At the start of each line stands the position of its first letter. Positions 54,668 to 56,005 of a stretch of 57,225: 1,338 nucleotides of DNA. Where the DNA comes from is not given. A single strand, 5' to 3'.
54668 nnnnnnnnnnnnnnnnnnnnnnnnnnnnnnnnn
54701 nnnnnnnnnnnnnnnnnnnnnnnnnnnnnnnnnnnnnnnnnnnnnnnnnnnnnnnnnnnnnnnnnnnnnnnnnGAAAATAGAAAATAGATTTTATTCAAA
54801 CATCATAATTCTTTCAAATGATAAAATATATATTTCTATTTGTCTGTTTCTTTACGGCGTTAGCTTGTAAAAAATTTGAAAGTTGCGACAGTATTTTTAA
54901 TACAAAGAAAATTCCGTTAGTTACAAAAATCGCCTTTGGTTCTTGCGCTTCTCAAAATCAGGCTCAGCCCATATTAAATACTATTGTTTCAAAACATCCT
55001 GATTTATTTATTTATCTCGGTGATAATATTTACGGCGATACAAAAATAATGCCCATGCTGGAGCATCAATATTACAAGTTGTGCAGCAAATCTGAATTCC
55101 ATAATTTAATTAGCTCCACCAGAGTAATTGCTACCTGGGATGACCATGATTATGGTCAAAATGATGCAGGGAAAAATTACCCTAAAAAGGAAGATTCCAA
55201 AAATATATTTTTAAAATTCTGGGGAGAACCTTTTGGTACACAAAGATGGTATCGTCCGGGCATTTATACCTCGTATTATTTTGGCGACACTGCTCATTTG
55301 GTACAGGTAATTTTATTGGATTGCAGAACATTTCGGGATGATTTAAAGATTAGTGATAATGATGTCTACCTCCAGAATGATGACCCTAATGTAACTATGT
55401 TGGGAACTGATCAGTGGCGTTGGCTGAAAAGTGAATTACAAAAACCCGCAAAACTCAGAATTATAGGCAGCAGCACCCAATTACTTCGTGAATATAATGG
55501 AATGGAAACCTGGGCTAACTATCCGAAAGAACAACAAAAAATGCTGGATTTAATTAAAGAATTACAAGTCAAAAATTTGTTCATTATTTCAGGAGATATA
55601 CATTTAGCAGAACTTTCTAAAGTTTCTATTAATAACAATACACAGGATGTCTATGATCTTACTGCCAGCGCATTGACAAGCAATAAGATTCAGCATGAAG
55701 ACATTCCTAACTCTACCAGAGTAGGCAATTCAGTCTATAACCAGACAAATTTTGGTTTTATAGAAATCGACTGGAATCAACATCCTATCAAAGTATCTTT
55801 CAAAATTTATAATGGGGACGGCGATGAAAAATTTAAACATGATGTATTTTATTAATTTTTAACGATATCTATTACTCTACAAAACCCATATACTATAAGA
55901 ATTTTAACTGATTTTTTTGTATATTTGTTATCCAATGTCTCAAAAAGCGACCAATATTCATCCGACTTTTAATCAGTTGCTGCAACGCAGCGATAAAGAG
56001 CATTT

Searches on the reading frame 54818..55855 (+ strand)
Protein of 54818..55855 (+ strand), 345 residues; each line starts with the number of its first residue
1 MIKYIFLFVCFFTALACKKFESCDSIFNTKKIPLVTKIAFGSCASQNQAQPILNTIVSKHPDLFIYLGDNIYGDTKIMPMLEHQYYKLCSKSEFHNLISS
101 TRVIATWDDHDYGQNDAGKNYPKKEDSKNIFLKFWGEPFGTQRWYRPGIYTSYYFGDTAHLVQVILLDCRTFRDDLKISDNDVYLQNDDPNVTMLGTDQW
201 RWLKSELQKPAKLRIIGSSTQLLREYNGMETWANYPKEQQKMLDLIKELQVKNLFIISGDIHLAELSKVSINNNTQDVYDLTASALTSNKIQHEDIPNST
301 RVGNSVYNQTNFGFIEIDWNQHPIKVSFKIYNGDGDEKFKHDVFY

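Call 84: search_protein_families(library=pfam, proteins=[window:54818-55855:+], max_evalue=0.00001)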
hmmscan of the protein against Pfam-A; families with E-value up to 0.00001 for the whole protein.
window:54818-55855:+ (345 aa): 1 family
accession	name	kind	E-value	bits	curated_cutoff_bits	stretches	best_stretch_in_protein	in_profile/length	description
PF09423.15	PhoD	-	1.8e-25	90.2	27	1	90-321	75-336/343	PhoD-like phosphatase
